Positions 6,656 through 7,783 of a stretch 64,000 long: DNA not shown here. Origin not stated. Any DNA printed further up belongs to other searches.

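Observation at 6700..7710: High-GC lipoprotein gene with its own consensus promoter, SD and terminator, wedged between two D,D-carboxypeptidase paralogs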

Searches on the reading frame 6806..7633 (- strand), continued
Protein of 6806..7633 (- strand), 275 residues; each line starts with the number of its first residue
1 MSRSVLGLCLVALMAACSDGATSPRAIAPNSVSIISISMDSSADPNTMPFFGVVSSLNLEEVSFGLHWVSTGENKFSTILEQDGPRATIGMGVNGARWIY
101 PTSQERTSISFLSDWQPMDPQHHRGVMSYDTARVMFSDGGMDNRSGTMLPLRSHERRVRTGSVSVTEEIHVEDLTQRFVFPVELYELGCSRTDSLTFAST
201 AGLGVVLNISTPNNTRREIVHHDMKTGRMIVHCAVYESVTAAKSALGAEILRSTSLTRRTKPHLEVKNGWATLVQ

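Call 40: find_encoding_contigs(protein=P0007, flank=10000)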
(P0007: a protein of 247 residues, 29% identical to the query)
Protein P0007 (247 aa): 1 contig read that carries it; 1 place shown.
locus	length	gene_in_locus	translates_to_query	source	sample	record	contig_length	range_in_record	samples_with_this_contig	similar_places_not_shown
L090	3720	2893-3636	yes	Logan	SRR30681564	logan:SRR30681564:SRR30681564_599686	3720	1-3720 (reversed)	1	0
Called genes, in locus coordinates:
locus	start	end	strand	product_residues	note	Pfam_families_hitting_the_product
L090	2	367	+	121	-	?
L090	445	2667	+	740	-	PF17191:RecG_wedge, PF01336:tRNA_anti-codon, PF04851:ResIII, PF00270:DEAD, PF00271:Helicase_C, PF19833:RecG_dom3_C (weak)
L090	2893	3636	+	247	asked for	-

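Call 43: find_related_loci(query=window:6806-7633:-, collection=metagenome_contigs, flank=10000)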
Query window:6806-7633:- (275 aa) in metagenome_contigs; peptide patterns used: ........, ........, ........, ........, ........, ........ (x = any residue, [..] = any of these).
111 stretches matched a pattern, but none encodes a relative of the query by tblastn (E <= 1e-3).

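Call 44: find_related_loci(query=window:6806-7633:-, collection=viral_contigs, flank=10000)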
Query window:6806-7633:- (275 aa) in viral_contigs; peptide patterns used: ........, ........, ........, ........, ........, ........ (x = any residue, [..] = any of these).
2 stretches matched a pattern, but none encodes a relative of the query by tblastn (E <= 1e-3).

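Call 48: search_solved_structures(query=A1, max_evalue=10)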
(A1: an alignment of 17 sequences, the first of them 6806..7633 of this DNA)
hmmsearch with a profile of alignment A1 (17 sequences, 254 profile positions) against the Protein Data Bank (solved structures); distinct sequences matched with E-value up to 10: 4.
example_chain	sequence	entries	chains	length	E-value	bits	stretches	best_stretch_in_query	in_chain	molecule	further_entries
8b6a_A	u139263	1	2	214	0.16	14.4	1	6-54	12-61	Conserved hypothetical lipoprotein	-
5ug1_A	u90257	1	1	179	0.24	13.8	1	84-155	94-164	Acyltransferase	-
5ufy_A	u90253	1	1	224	0.45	13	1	84-154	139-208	Acyltransferase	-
2yp6_A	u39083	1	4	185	1.3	11.4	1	1-63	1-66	THIOREDOXIN FAMILY PROTEIN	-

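Call 49: search_protein_families(library=pfam, alignment_id=A1, max_evalue=1)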
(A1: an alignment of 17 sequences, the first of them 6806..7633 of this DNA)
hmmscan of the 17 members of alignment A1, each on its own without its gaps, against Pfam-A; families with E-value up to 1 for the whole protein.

A. member 1, window:6806-7633:- (275 aa): 0 families

B. families by the number of members that match (of 17 scanned): 2 families
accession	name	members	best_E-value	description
PF05737.18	Collagen_bind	1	0.16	Collagen binding domain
PF00847.26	AP2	1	0.18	AP2 domain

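Call 50: fold_search(model_id=the predicted structure, library=viral)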
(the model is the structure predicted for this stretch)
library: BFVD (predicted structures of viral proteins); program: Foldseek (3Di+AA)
matches with E <= 10: 1507; with E <= 0.001: 29
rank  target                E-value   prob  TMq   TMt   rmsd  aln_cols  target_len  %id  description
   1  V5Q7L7                1.0e-05  0.99  0.21  0.16  21.7       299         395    9  Tail fiber protein [Xylella phage Paz]
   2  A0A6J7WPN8            5.1e-05  0.97  0.20  0.13  26.3       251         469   12  Uncharacterized protein [uncultured Caudovirales phage]
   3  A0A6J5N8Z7            1.1e-04  1.00  0.26  0.11   9.3       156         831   10  Bacteroidetes-Associated Carbohydrate-binding Often N-terminal [uncultured Caudovirales phage]
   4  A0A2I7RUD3            1.1e-04  0.96  0.22  0.08  21.6       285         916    9  (no name in the UniProt tables at hand)
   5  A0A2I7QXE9            1.3e-04  0.97  0.19  0.11  16.4       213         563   11  (no name in the UniProt tables at hand)
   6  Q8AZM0                1.3e-04  0.80  0.20  0.07  22.6       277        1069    9  Structural polyprotein [Blotched snakehead virus]
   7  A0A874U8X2            1.7e-04  0.93  0.23  0.17  18.7       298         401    7  (no name in the UniProt tables at hand)
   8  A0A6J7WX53            2.1e-04  0.97  0.24  0.07  22.1       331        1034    8  Uncharacterized protein [uncultured Caudovirales phage]
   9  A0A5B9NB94            2.4e-04  0.92  0.22  0.16  25.8       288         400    7  Tail fiber [Stenotrophomonas phage Ponderosa]
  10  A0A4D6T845            2.8e-04  0.99  0.25  0.16  18.7       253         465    8  Minor tail protein [Arthrobacter phage Idaho]
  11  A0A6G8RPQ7            3.2e-04  0.87  0.18  0.08  17.0       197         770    9  Tail fibers protein [Salmonella phage maane]
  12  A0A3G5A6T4            3.5e-04  0.97  0.20  0.33  10.9       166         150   10  Uncharacterized protein [Hyperionvirus sp.]
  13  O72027                3.7e-04  0.89  0.23  0.13  24.3       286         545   11  Structural polyprotein (Fragment) [Avian infectious bursal disease virus]
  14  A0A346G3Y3            4.4e-04  0.87  0.23  0.19  23.4       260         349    8  (no name in the UniProt tables at hand)
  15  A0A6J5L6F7            4.6e-04  0.96  0.25  0.10  18.8       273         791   13  Tail protein I [uncultured Caudovirales phage]
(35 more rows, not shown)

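Call 51: list_cluster_members(proteins=[P0013, P0014, P0015, P0016, P0017, P0018])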
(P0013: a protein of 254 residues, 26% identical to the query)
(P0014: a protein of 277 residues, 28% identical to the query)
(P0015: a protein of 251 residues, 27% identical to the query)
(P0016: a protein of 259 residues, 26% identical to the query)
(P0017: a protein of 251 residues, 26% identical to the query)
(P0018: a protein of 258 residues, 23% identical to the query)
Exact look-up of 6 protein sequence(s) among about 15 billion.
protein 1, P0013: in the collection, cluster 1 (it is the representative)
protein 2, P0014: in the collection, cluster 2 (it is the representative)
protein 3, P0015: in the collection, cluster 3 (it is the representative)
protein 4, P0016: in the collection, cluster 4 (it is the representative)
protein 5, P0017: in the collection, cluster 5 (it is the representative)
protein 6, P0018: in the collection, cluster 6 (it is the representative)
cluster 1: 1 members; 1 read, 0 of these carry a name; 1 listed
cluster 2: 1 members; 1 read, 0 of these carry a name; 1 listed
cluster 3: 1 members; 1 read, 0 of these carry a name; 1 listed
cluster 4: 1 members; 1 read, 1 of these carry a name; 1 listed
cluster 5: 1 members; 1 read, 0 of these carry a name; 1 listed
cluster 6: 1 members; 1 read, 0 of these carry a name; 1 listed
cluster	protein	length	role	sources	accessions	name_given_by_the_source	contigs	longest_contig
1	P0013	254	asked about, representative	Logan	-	-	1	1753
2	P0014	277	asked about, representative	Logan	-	-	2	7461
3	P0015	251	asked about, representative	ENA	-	-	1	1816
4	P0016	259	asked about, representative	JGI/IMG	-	hypothetical protein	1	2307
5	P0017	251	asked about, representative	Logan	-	-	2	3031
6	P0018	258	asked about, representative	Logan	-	-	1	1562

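Call 52: find_encoding_contigs(protein=P0014, flank=10000)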
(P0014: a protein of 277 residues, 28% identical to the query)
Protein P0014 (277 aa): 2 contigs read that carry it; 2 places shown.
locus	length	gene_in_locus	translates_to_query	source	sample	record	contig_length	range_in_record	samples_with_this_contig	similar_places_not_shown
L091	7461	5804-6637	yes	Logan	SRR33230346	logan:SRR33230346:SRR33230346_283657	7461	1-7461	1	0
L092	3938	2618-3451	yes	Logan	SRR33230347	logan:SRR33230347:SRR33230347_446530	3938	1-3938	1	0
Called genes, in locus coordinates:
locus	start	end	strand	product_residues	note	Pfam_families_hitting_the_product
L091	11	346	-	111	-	PF04020:Phage_holin_4_2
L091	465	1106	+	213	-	-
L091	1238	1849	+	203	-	PF07638:Sigma70_ECF, PF04542:Sigma70_r2, PF08281:Sigma70_r4_2, PF04545:Sigma70_r4 (weak)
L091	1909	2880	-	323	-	PF02674:Colicin_V (weak), PF00188:CAP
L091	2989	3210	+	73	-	-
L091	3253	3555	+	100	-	PF01741:MscL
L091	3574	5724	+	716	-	PF17191:RecG_wedge, PF01336:tRNA_anti-codon, PF00270:DEAD, PF04851:ResIII, PF00271:Helicase_C, PF19833:RecG_dom3_C (weak)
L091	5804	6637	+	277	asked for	-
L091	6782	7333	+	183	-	-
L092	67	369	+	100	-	PF01741:MscL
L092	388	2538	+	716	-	PF17191:RecG_wedge, PF01336:tRNA_anti-codon, PF00270:DEAD, PF04851:ResIII, PF00271:Helicase_C, PF19833:RecG_dom3_C (weak)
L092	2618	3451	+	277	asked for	-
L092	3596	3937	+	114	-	?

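Call 53: find_encoding_contigs(protein=P0017, flank=10000)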
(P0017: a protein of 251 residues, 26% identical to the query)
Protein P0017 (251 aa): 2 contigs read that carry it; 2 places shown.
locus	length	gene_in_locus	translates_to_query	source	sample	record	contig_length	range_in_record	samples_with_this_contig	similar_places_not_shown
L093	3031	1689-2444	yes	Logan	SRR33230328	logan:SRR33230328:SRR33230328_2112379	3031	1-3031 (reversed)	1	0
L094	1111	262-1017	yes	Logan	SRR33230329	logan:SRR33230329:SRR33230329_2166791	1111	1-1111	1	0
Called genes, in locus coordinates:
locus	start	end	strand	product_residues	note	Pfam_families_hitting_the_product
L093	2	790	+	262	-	?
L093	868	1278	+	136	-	PF10861:DUF2784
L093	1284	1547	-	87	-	-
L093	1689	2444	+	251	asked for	-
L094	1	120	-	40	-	?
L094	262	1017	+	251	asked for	-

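Call 79: find_related_loci(query=P0003, collection=viral_contigs, flank=8000)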
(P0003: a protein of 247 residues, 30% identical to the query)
Query P0003 (247 aa) in viral_contigs; peptide patterns used: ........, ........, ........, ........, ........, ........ (x = any residue, [..] = any of these).
13 stretches matched a pattern, but none encodes a relative of the query by tblastn (E <= 1e-3).

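Call 80: find_related_loci(query=P0014, collection=viral_contigs, flank=8000)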
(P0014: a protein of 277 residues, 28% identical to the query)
Query P0014 (277 aa) in viral_contigs; peptide patterns used: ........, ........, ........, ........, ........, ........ (x = any residue, [..] = any of these).
5 stretches matched a pattern, but none encodes a relative of the query by tblastn (E <= 1e-3).

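Call 81: find_related_loci(query=P0008, collection=viral_contigs, flank=8000)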
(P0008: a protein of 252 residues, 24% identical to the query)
Query P0008 (252 aa) in viral_contigs; peptide patterns used: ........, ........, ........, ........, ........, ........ (x = any residue, [..] = any of these).
3 stretches matched a pattern, but none encodes a relative of the query by tblastn (E <= 1e-3).

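Call 82: search_dna_similar(query=window:6806-7633:-, collection=phages, mode=protein, max_evalue=0.01)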
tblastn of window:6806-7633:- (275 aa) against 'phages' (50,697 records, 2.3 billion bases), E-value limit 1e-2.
No match.

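Call 83: search_dna_similar(query=window:6806-7633:-, collection=plasmids, mode=protein, max_evalue=0.01)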
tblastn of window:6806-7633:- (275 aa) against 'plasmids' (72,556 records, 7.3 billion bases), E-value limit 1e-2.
No match.

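Call 87: search_protein_families(library=phrogs, proteins=[L085:1644-2624:+, L085:288-554:+, window:6806-7633:-, L091:6782-7333:+, L089:2711-4429:-], max_evalue=0.01)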
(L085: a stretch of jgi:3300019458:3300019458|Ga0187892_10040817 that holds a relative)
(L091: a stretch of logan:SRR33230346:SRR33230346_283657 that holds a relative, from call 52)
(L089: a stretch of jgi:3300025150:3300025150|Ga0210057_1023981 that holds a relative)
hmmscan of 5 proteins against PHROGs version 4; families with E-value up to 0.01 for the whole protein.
L085:1644-2624:+ (326 aa): 0 families

L085:288-554:+ (88 aa): 0 families

window:6806-7633:- (275 aa): 0 families

L091:6782-7333:+ (183 aa): 0 families

L089:2711-4429:- (572 aa): 0 families

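Call 92: search_protein_families(library=padloc, proteins=[window:6806-7633:-, P0008, P0003, P0014], max_evalue=0.01)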
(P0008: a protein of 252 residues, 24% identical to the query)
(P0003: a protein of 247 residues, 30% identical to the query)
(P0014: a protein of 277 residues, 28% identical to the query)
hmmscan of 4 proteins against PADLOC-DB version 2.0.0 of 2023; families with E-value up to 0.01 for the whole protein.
window:6806-7633:- (275 aa): 0 families

P0008 (252 aa): 0 families

P0003 (247 aa): 0 families

P0014 (277 aa): 0 families
